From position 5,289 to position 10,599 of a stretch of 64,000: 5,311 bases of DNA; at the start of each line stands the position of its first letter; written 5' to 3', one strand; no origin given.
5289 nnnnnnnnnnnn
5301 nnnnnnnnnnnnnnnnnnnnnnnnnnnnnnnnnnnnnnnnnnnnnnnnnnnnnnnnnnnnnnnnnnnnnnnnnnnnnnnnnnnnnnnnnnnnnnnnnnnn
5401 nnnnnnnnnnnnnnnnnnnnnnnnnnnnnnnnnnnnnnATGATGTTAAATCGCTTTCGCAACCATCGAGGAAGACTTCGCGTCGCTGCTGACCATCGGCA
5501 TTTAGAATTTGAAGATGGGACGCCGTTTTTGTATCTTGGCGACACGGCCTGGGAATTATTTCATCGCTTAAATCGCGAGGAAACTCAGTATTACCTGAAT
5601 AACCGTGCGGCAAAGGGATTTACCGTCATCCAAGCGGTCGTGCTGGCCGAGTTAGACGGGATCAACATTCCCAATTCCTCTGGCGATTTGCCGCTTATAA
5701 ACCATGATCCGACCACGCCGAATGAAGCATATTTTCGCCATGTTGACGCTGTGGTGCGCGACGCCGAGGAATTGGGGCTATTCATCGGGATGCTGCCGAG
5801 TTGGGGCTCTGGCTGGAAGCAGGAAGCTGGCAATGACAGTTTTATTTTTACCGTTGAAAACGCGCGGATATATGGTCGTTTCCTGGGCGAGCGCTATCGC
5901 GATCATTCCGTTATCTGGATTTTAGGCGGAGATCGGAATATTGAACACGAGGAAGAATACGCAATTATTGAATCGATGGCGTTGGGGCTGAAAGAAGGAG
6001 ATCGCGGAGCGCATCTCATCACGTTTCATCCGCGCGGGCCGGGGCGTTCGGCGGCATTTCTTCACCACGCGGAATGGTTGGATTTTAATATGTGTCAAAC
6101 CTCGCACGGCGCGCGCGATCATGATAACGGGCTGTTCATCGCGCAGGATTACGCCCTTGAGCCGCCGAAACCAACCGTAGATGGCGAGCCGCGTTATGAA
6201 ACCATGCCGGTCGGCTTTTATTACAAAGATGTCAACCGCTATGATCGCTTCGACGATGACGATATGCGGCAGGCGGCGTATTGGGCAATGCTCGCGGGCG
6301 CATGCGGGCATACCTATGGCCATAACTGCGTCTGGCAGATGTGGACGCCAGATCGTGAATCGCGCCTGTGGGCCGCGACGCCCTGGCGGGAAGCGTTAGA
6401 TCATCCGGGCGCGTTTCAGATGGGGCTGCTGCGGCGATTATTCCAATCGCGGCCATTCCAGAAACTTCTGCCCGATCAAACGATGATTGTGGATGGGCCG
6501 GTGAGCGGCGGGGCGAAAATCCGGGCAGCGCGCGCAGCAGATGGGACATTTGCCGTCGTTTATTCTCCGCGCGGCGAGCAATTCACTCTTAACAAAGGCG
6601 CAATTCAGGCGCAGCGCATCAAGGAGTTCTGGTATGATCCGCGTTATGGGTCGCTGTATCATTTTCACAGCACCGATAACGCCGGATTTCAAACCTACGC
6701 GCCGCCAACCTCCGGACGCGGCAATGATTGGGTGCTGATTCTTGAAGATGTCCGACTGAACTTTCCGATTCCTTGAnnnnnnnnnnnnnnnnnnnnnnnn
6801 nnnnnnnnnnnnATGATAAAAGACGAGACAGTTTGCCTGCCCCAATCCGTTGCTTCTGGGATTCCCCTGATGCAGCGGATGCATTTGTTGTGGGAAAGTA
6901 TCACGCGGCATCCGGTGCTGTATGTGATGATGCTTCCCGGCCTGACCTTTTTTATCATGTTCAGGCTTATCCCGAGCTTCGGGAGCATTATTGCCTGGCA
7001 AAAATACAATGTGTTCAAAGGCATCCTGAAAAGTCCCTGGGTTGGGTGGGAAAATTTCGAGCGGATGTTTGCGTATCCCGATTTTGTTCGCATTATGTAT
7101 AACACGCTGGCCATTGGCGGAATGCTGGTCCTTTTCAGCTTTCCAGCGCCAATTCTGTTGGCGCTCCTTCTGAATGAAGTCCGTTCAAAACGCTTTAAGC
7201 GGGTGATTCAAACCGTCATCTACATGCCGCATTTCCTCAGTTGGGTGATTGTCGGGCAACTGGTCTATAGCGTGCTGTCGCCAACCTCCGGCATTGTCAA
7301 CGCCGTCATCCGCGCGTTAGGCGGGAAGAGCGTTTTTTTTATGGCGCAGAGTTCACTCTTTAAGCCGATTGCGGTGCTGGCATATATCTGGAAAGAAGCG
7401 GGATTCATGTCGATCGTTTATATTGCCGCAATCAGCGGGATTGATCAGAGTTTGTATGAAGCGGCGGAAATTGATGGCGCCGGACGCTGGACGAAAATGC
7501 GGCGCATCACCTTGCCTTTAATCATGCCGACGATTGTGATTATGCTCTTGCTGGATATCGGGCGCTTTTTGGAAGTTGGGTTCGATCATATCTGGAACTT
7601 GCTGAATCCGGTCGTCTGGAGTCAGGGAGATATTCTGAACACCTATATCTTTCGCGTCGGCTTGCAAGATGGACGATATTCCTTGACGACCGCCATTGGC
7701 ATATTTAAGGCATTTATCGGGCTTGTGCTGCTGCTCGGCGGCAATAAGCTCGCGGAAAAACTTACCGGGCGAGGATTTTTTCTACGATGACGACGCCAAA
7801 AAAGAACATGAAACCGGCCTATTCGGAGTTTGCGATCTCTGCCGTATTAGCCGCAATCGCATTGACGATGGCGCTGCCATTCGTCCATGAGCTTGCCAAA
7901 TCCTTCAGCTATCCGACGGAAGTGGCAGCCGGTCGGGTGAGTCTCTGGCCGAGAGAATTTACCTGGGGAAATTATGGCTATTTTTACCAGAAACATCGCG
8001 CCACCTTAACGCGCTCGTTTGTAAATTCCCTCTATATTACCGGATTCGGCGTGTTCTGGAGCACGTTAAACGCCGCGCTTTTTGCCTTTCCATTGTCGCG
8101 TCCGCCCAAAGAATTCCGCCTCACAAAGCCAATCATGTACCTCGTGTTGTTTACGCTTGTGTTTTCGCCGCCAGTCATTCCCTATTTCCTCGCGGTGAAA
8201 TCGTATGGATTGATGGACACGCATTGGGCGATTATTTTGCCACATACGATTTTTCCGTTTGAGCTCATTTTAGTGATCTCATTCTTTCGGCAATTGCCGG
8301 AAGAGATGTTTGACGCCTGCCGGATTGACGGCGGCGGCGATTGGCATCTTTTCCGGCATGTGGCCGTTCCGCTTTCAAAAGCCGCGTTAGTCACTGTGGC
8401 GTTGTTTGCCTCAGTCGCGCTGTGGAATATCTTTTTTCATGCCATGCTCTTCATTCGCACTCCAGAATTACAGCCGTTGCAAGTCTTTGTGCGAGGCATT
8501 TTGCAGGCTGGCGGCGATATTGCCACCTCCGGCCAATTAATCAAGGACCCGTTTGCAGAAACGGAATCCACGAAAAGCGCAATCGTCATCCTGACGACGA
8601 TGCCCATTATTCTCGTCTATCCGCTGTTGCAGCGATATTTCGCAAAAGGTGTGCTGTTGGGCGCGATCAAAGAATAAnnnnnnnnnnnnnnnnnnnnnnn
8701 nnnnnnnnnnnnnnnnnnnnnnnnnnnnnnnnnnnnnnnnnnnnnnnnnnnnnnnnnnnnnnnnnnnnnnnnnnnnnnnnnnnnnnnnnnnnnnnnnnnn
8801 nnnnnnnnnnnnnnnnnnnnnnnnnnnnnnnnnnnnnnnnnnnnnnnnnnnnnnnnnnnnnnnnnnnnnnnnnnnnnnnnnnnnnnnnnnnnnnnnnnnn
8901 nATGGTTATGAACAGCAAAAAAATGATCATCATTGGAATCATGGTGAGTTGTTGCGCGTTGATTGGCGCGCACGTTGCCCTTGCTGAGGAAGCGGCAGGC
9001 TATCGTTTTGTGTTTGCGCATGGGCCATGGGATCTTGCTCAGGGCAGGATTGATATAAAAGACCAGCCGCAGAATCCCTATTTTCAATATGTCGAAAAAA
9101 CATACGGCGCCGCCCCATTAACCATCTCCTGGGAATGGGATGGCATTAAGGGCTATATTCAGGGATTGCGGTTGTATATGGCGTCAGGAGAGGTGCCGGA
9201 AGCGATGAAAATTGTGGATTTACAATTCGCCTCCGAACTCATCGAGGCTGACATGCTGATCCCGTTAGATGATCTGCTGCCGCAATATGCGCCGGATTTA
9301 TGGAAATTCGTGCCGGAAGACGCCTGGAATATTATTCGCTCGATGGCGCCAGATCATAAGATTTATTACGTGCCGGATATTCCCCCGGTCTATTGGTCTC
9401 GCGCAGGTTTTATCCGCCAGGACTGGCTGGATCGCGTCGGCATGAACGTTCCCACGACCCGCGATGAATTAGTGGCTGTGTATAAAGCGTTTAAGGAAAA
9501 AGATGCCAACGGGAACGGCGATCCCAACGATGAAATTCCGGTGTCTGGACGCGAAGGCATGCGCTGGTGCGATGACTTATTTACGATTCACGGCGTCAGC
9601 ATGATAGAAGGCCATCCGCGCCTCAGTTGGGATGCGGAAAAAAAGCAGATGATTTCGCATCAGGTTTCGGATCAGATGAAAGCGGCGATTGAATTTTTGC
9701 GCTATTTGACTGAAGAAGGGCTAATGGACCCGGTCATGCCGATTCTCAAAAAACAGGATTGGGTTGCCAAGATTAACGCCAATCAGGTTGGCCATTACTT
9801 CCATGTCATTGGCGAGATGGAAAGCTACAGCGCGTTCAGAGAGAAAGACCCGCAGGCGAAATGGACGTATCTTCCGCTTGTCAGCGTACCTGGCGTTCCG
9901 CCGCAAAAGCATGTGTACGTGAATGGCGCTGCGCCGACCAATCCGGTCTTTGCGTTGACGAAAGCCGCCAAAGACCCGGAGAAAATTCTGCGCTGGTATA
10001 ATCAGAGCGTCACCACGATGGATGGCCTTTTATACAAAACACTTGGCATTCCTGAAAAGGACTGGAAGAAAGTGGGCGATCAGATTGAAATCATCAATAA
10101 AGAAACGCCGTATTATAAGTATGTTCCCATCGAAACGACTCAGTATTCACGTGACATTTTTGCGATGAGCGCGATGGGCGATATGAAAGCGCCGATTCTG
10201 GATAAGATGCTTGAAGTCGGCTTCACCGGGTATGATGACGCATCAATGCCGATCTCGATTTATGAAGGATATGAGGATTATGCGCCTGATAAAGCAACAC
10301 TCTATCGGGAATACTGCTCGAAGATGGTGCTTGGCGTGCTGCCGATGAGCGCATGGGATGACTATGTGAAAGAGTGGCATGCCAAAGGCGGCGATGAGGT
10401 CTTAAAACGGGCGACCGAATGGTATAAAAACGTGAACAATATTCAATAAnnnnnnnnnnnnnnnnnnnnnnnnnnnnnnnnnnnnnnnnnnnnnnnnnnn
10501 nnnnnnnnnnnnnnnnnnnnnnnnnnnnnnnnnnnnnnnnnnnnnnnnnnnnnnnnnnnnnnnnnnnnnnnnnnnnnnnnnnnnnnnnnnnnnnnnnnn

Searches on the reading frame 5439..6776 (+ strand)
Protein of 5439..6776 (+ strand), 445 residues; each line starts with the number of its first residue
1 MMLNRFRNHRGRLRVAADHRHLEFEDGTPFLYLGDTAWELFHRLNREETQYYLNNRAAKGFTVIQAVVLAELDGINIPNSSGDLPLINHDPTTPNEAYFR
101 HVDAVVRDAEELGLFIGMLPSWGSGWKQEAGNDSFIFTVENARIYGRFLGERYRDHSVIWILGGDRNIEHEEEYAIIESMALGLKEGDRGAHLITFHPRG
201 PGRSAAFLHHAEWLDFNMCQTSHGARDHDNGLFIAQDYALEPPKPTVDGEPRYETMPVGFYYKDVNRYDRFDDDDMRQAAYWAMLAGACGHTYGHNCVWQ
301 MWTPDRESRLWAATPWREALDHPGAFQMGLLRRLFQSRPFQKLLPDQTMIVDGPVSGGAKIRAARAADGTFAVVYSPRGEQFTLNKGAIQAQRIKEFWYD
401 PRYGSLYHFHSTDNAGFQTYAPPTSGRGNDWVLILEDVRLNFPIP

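Call 57: search_protein_families(library=pfam, proteins=[window:5439-6776:+], max_evalue=0.00001)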
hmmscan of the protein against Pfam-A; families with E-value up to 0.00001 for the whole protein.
window:5439-6776:+ (445 aa): 2 families
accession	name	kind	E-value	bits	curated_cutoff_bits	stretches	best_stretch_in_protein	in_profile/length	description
PF13204.13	Apiosidase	-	2e-114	383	26.5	1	18-341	3-319/320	Apiosidase-like, catalytic domain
PF12904.13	Collagen_bind_2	-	1.5e-24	86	22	1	345-436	2-92/92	Putative collagen-binding domain of a collagenase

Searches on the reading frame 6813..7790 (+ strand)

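Call 57: search_protein_families(library=pfam, proteins=[window:6813-7790:+], max_evalue=0.00001)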
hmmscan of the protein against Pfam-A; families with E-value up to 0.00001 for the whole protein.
window:6813-7790:+ (325 aa): 1 family
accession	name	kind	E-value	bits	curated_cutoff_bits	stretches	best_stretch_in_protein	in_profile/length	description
PF00528.27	BPD_transp_1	-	4.8e-15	56.2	26.4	1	111-253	3-122/184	Binding-protein-dependent transport system inner membrane component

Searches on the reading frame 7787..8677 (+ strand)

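Call 57: search_protein_families(library=pfam, proteins=[window:7787-8677:+], max_evalue=0.00001)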
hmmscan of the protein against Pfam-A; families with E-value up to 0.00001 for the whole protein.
window:7787-8677:+ (296 aa): 1 family
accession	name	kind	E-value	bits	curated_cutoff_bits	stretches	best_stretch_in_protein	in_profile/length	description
PF00528.27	BPD_transp_1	-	5.4e-12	46.2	26.4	1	114-289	17-182/184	Binding-protein-dependent transport system inner membrane component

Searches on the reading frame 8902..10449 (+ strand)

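Call 57: search_protein_families(library=pfam, proteins=[window:8902-10449:+], max_evalue=0.00001)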
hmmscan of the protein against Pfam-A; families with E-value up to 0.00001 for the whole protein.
window:8902-10449:+ (515 aa): 1 family
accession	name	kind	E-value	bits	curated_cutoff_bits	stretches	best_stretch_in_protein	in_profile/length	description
PF01547.30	SBP_bac_1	-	1.4e-10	42.1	26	1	73-363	24-294/307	Bacterial extracellular solute-binding protein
